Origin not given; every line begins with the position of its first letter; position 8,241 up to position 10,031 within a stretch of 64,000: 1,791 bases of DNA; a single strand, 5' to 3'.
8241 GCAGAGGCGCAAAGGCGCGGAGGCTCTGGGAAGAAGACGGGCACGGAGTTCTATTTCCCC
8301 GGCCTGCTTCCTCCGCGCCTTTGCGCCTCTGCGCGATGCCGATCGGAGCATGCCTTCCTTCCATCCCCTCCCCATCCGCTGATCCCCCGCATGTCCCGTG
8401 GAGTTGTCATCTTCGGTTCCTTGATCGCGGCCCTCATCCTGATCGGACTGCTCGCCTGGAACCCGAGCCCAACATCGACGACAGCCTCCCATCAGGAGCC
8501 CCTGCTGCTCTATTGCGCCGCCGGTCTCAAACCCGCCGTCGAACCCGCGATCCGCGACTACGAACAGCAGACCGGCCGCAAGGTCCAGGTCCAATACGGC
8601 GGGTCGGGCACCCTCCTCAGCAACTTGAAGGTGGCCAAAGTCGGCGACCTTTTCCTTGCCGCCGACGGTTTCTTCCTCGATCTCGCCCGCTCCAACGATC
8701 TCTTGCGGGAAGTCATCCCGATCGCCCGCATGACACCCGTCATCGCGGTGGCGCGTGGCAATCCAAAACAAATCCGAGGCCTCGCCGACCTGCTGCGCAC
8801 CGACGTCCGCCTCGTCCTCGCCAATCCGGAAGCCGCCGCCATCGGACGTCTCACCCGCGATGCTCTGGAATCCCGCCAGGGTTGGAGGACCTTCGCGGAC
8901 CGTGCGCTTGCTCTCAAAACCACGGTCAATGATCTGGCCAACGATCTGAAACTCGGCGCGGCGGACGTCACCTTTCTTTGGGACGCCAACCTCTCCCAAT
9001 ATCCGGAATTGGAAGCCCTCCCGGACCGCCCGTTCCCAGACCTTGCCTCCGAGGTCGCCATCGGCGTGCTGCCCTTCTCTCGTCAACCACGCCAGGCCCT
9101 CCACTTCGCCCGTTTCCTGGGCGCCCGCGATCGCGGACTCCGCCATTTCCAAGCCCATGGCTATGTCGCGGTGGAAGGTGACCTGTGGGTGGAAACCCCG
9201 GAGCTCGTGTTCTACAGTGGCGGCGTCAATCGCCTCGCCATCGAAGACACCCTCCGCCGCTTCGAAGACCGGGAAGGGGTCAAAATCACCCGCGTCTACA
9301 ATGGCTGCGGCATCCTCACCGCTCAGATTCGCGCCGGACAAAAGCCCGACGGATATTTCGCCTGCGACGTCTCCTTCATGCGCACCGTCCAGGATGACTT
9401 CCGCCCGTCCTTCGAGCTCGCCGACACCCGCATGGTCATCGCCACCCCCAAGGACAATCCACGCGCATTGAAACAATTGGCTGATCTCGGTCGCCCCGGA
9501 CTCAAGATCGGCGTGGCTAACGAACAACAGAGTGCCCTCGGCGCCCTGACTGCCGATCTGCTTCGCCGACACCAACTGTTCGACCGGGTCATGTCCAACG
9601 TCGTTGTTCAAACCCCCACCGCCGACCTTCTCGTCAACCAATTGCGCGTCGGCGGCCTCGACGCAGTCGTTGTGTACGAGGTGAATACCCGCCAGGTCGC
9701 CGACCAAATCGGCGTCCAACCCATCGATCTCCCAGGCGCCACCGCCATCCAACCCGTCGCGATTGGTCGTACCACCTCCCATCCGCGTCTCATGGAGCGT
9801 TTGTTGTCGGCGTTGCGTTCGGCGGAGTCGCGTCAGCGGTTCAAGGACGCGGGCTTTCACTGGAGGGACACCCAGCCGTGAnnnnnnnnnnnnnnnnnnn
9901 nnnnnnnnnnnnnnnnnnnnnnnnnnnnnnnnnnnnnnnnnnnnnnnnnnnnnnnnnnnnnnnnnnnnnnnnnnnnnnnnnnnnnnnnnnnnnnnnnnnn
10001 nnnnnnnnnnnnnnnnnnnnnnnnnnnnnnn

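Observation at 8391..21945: Eleven translationally coupled genes of unknown collective function wedged inside a split phosphonate-catabolism locus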

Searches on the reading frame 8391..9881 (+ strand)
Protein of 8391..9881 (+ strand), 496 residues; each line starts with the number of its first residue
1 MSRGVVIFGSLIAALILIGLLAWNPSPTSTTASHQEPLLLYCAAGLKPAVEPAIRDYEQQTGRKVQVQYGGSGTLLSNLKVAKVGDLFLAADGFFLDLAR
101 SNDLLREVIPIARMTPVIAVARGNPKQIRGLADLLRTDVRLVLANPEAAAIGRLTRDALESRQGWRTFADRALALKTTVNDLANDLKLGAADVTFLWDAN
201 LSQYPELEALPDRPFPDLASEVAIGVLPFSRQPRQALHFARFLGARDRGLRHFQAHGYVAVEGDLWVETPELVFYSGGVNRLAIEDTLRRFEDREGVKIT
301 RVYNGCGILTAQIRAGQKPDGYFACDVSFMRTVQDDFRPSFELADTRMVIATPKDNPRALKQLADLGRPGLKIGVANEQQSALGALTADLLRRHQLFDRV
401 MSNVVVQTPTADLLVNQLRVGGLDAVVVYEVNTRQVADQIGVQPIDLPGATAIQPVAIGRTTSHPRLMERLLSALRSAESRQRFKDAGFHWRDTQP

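Call 5: search_protein_families(library=pfam, proteins=[window:8391-9881:+], max_evalue=0.01)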
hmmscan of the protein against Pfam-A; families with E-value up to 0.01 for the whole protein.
window:8391-9881:+ (496 aa): 3 families
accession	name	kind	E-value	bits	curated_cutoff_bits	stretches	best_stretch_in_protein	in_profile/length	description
PF13531.11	SBP_bac_11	-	2.6e-80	269.9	25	2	38-258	1-226/227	Bacterial extracellular solute-binding protein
PF01547.30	SBP_bac_1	-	1.3e-08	35.7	26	1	49-228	9-269/307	Bacterial extracellular solute-binding protein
PF12727.12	PBP_like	-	3.5e-06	26.7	27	1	108-150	63-105/193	PBP superfamily domain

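Call 7: search_protein_families(library=ncbifam, proteins=[window:8391-9881:+], max_evalue=0.001)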
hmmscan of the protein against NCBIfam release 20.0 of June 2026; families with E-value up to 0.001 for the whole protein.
window:8391-9881:+ (496 aa): 10 families
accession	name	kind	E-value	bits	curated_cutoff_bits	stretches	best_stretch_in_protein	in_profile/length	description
TIGR01256.1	modA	equivalog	2.3e-19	70.2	62.5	2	43-204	1-164/217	molybdate ABC transporter substrate-binding protein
NF007958.0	PRK10677.1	equivalog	3.3e-07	29.5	253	1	31-170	21-167/256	molybdate ABC transporter substrate-binding protein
NF002917.0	PRK03537.1-3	equivalog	5.1e-07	29.1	264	1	32-153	19-141/267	molybdate ABC transporter substrate-binding protein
NF002918.0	PRK03537.1-4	equivalog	9.5e-06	25.1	288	0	271-393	7-132/246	molybdate ABC transporter substrate-binding protein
NF008106.0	PRK10852.1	subfamily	1.3e-05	24.4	308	1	119-156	125-162/338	thiosulfate ABC transporter substrate-binding protein CysP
TIGR00971.1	3a0106s03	subfamily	1.4e-05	24.5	155.5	1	115-154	104-143/315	sulfate ABC transporter substrate-binding protein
NF011620.1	PRK15046.1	equivalog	4e-05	22.5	310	0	28-83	17-72/334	2-aminoethylphosphonate ABC transporter substrate-binding protein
NF002919.0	PRK03537.1-6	equivalog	5e-05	22.9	482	1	3-92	4-88/275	molybdate ABC transporter substrate-binding protein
NF002916.0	PRK03537.1-2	equivalog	0.00021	20.9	359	0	272-322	5-55/244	molybdate ABC transporter substrate-binding protein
NF008022.0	PRK10752.1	subfamily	0.00066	19.1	288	0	114-151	114-151/329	sulfate ABC transporter substrate-binding protein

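Call 42: search_solved_structures(query=window:8391-9881:+, max_evalue=0.001, show_alignments=2)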
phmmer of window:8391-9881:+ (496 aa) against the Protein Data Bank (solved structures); distinct sequences matched with E-value up to 0.001: 11.
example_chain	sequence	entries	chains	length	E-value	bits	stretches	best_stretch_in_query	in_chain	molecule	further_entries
9wgd_A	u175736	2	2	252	2.4e-11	46.4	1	37-259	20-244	Molybdenum ABC transporter, periplasmic molybdate-binding protein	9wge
2h5y_A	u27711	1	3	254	6.3e-08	35.1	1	32-245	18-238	Molybdate-binding periplasmic protein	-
3gzg_A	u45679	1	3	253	4.6e-07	32.2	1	33-244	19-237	Molybdate-binding periplasmic protein; permease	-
4rxl_A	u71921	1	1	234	4.5e-06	29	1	35-172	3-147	Molybdenum ABC transporter, periplasmic molybdenum-binding protein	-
3fjg_A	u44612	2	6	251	5.9e-06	28.6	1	39-150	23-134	Major antigenic peptide PEB3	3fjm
3fir_A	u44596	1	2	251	6e-06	28.5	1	39-150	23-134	Major antigenic peptide PEB3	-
8zj6_A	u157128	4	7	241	6.7e-06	28.4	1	33-127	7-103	Molybdate ABC transporter substrate-binding protein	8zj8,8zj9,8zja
2hxw_A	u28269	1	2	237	7.4e-06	28.3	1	40-150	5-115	Major antigenic peptide PEB3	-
3fj7_A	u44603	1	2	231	7.4e-06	28.3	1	40-150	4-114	Major antigenic peptide PEB3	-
4jb7_A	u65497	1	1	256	7.4e-05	25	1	52-151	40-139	Accessory colonization factor AcfC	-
4kd5_C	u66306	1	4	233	0.0001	24.5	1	38-262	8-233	ABC-type transport system, molybdenum-specific extracellular solute-binding protein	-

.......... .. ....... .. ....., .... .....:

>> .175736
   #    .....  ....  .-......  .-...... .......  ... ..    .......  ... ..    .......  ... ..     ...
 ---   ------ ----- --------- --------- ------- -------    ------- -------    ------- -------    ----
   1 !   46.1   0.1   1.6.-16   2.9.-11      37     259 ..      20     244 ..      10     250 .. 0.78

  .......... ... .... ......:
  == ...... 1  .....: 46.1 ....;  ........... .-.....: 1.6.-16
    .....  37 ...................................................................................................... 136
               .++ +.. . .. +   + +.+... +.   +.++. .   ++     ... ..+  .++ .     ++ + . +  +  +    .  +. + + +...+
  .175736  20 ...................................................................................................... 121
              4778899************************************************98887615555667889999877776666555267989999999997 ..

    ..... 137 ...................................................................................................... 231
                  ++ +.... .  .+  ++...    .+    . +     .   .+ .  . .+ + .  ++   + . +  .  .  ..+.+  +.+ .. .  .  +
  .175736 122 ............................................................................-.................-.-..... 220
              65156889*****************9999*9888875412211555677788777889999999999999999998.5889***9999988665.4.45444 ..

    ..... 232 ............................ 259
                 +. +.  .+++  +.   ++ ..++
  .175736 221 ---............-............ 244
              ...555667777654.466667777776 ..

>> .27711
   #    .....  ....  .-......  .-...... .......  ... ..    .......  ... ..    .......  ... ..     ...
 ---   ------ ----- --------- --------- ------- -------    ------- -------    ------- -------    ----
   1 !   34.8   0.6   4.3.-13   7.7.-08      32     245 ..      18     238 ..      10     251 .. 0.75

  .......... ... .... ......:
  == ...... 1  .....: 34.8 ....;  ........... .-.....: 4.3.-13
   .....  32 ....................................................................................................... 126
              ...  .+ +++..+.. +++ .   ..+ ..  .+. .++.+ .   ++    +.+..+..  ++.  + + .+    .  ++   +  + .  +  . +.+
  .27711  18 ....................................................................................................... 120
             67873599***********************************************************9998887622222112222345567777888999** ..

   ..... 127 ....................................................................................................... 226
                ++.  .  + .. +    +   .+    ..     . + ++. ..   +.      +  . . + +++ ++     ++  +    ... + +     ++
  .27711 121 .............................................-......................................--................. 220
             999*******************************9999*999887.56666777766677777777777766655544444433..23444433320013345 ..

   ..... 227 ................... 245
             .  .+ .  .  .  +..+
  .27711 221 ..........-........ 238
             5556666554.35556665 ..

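Call 105: search_protein_families(library=pfam, alignment_id=A5, max_evalue=0.01)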
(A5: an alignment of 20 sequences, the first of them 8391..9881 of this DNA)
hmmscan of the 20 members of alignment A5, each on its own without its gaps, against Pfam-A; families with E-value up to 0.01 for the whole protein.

A. member 1, window:8391-9881:+ (496 aa): 3 families
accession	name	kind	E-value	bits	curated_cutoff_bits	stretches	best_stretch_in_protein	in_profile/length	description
PF13531.11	SBP_bac_11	-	2.6e-80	269.9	25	2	38-258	1-226/227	Bacterial extracellular solute-binding protein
PF01547.30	SBP_bac_1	-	1.3e-08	35.7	26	1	49-228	9-269/307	Bacterial extracellular solute-binding protein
PF12727.12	PBP_like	-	3.5e-06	26.7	27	1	108-150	63-105/193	PBP superfamily domain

B. families by the number of members that match (of 20 scanned): 8 families
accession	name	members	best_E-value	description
PF13531.11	SBP_bac_11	20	2.8e-93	Bacterial extracellular solute-binding protein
PF01547.30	SBP_bac_1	20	2.3e-15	Bacterial extracellular solute-binding protein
PF12727.12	PBP_like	19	5.7e-14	PBP superfamily domain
PF12974.12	Phosphonate-bd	12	7.9e-10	ABC transporter, phosphonate, periplasmic substrate-binding protein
PF13416.11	SBP_bac_8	2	0.00012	Bacterial extracellular solute-binding protein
PF04069.17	OpuAC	2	0.0013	Substrate binding domain of ABC-type glycine betaine transport system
PF02602.20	HEM4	1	0.0015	Uroporphyrinogen-III synthase HemD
PF14011.11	ESX-1_EspG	1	0.0019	EspG family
